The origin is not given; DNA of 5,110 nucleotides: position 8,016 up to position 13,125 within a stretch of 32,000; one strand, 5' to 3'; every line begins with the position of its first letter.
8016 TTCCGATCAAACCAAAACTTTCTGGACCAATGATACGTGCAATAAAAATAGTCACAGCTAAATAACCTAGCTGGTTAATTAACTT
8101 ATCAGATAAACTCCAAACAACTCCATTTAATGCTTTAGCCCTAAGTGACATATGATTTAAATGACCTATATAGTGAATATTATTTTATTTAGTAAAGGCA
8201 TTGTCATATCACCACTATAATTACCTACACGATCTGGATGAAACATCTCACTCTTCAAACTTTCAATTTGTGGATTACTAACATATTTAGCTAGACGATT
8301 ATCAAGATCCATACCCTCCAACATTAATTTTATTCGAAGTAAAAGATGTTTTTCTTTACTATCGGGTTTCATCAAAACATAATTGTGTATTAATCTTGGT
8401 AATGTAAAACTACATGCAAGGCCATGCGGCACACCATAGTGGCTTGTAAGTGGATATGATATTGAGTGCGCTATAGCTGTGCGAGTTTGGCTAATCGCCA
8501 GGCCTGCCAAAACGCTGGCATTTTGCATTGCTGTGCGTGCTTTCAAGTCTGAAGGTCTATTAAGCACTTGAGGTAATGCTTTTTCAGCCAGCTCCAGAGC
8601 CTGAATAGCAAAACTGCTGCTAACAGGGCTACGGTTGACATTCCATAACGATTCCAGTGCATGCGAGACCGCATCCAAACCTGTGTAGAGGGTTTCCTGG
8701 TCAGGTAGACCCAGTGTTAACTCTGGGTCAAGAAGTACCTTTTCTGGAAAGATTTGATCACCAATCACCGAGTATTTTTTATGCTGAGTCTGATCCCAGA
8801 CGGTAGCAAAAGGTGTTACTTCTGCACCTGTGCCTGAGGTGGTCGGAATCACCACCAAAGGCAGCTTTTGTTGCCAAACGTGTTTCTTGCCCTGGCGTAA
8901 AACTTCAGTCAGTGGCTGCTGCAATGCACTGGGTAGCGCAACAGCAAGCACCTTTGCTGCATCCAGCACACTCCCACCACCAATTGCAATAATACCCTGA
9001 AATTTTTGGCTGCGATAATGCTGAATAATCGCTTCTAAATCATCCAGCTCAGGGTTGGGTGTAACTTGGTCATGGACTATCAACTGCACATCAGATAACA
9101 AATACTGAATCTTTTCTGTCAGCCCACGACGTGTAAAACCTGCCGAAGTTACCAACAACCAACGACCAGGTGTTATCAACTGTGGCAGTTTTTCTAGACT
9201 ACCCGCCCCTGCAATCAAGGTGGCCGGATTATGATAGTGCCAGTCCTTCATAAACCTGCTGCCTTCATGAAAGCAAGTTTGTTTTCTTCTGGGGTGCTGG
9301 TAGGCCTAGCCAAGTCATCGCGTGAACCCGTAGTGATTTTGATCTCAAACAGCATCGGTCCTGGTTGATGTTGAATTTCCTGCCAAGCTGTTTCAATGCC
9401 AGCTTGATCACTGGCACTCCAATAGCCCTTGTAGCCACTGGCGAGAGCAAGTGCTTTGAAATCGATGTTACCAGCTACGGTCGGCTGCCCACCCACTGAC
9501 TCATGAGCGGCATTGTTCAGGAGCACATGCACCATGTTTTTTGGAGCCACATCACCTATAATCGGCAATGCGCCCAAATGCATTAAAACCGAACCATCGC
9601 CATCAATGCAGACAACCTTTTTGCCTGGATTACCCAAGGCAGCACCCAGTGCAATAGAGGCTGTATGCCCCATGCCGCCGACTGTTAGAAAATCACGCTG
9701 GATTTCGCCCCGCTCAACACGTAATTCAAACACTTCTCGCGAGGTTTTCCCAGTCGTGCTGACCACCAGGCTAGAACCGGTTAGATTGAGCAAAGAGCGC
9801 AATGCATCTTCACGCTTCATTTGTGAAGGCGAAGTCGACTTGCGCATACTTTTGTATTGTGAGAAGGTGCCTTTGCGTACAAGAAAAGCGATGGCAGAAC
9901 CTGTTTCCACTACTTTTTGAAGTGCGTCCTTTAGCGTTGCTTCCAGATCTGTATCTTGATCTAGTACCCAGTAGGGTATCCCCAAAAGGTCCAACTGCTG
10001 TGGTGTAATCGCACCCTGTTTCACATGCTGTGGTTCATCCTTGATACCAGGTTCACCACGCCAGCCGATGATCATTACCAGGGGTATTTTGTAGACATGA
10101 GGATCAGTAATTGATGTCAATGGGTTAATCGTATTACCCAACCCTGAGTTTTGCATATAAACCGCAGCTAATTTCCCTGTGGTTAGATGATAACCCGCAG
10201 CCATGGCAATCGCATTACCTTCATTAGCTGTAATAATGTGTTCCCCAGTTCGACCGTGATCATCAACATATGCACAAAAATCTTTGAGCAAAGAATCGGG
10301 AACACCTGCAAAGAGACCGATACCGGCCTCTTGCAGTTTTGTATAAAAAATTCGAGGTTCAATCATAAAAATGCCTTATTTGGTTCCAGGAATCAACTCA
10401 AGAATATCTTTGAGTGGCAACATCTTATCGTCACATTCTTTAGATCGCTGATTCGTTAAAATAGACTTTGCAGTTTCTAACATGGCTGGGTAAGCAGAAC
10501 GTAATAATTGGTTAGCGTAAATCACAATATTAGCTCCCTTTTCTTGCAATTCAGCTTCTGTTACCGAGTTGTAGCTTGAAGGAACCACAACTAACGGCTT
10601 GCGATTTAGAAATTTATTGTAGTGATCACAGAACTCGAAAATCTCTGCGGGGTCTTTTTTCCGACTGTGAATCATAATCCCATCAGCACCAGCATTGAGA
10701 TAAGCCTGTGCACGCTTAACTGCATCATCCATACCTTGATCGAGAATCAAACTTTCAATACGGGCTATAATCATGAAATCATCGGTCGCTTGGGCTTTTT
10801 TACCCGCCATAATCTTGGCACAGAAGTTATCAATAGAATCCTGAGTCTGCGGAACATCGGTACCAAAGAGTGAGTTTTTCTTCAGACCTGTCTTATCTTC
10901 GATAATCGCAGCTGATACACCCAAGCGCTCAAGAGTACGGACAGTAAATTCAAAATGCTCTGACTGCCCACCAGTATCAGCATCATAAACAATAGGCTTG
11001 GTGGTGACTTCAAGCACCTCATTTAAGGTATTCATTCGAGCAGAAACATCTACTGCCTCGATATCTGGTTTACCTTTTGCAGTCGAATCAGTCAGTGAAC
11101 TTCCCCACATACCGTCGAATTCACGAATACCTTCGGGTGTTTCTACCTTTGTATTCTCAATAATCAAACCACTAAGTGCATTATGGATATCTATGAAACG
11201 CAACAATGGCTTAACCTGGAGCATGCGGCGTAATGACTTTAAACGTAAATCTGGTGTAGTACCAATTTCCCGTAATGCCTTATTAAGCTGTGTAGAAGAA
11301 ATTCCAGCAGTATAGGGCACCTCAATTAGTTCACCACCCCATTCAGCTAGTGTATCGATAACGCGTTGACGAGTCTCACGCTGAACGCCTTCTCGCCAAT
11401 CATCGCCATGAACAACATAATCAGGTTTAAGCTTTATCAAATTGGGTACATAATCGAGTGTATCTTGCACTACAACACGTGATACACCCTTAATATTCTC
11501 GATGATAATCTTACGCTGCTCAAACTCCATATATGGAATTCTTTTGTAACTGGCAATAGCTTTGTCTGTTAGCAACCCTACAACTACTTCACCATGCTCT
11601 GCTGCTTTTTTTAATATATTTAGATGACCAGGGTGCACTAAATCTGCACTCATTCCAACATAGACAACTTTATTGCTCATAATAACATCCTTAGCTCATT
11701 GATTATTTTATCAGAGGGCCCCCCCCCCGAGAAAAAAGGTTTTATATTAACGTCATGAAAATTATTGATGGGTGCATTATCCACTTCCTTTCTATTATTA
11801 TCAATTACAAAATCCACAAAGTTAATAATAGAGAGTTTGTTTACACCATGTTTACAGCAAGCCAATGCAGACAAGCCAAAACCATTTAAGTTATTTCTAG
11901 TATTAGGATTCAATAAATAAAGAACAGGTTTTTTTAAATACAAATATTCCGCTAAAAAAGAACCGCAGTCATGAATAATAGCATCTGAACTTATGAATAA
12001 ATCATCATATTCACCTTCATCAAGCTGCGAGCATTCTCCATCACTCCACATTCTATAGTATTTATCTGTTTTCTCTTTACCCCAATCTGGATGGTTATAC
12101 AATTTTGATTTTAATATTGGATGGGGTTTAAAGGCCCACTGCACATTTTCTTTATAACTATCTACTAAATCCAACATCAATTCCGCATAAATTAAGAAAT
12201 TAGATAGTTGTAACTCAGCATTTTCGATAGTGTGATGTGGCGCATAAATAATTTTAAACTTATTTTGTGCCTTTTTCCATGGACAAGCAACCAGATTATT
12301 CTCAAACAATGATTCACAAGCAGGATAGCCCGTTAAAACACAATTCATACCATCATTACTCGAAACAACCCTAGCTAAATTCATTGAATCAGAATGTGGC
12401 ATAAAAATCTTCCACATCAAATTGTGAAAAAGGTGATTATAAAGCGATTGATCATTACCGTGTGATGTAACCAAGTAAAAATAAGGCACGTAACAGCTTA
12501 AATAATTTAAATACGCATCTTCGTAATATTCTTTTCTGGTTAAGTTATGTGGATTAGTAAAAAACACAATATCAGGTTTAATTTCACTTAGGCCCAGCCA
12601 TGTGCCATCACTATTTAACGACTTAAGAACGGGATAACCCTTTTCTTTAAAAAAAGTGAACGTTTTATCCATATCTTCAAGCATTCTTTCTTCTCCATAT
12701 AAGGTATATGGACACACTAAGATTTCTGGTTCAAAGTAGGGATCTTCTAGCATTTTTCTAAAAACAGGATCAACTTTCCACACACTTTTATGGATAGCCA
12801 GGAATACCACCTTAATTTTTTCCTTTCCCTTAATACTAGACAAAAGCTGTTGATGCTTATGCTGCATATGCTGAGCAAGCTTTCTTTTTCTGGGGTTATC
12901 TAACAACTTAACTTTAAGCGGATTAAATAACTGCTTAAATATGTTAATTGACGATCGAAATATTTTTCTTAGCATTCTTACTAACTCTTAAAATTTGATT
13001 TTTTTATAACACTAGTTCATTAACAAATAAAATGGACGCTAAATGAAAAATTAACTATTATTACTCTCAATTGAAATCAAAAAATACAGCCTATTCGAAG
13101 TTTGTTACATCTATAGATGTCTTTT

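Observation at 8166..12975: Fom1/Fom2/FomC-like phosphonate trio plus a TagF-like transferase inside a Wzx/Wzy glycan locus: predicted CMP-2-hydroxyethylphosphonate decoration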

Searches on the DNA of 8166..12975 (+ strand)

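Call 6: search_dna_similar(query=window:8166-12975:+, collection=ecoli_genomes, mode=near)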
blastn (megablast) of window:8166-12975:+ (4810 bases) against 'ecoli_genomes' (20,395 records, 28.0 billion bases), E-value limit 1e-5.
No match.

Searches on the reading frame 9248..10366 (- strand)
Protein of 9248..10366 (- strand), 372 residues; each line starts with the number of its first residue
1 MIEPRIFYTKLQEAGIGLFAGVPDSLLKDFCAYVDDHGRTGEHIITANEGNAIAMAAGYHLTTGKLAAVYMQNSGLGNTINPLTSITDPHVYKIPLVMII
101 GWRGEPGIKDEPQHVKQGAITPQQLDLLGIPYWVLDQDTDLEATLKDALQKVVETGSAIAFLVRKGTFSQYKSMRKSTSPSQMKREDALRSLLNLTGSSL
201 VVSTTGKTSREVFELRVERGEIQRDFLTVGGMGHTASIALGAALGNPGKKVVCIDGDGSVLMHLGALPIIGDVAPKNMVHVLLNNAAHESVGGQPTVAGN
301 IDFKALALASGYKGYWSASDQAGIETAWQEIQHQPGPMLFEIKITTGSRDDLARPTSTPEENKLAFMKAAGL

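Call 3: search_protein_families(library=pfam, proteins=[window:9248-10366:-], max_evalue=0.01)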
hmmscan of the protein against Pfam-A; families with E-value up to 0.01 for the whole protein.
window:9248-10366:- (372 aa): 2 families
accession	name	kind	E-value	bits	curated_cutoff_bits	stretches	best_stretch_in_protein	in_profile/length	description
PF02775.26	TPP_enzyme_C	-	5e-18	65.8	21.9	1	228-342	26-151/151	Thiamine pyrophosphate enzyme, C-terminal TPP binding domain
PF02776.23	TPP_enzyme_N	-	4.1e-16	59.3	26.8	1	7-119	7-113/119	Thiamine pyrophosphate enzyme, N-terminal TPP binding domain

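Call 4: search_protein_families(library=ncbifam, proteins=[window:9248-10366:-], max_evalue=0.01)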
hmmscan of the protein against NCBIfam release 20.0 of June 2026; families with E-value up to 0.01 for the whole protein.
window:9248-10366:- (372 aa): 46 families (the best 25 are shown)
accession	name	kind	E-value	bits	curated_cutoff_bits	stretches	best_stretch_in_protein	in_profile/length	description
TIGR03297.1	Ppyr-DeCO2ase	equivalog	3.9e-136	453.8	312.5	1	15-368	1-358/360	phosphonopyruvate decarboxylase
TIGR03846.1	sulfopy_beta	equivalog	1e-31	110.3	221.5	1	185-368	1-179/182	sulfopyruvate decarboxylase subunit beta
TIGR03845.1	sulfopyru_alph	equivalog_domain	2.3e-26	92.6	147.95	1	8-165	5-157/160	sulfopyruvate decarboxylase subunit alpha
NF004813.0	PRK06163.1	equivalog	1.4e-25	90.2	240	1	174-368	4-194/202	hypothetical protein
NF006016.1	PRK08155.1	equivalog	1.2e-16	60.3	870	2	224-297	400-475/554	acetolactate synthase large subunit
TIGR00118.1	acolac_lg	equivalog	5.8e-16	58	538.35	2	168-345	346-535/557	biosynthetic-type acetolactate synthase large subunit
NF005485.1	PRK07092.1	equivalog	2.9e-14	52.8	493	2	169-345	334-519/523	benzoylformate decarboxylase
NF006524.0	PRK08978.1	equivalog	5.8e-14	51.3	738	2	141-344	310-524/548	acetolactate synthase 2 catalytic subunit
NF005228.0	PRK06725.1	equivalog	1.5e-13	49.8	991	2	145-273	337-466/571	acetolactate synthase large subunit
NF006203.0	PRK08327.1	equivalog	1.3e-12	47.1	456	2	39-101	51-111/571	thiamine pyrophosphate-requiring protein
NF006319.0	PRK08527.1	equivalog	4.4e-12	45.2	905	2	216-286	398-470/565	acetolactate synthase large subunit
NF005651.0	PRK07418.1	subfamily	4.5e-12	45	942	2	229-347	434-562/617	acetolactate synthase large subunit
NF005364.0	PRK06882.1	equivalog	7e-12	44.5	1083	2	11-101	14-101/574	acetolactate synthase 3 large subunit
NF004710.0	PRK06048.1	equivalog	8e-12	44.4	976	2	222-287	403-470/561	acetolactate synthase large subunit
NF005584.0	PRK07282.1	equivalog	3.7e-11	42.3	970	2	176-287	362-474/566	acetolactate synthase large subunit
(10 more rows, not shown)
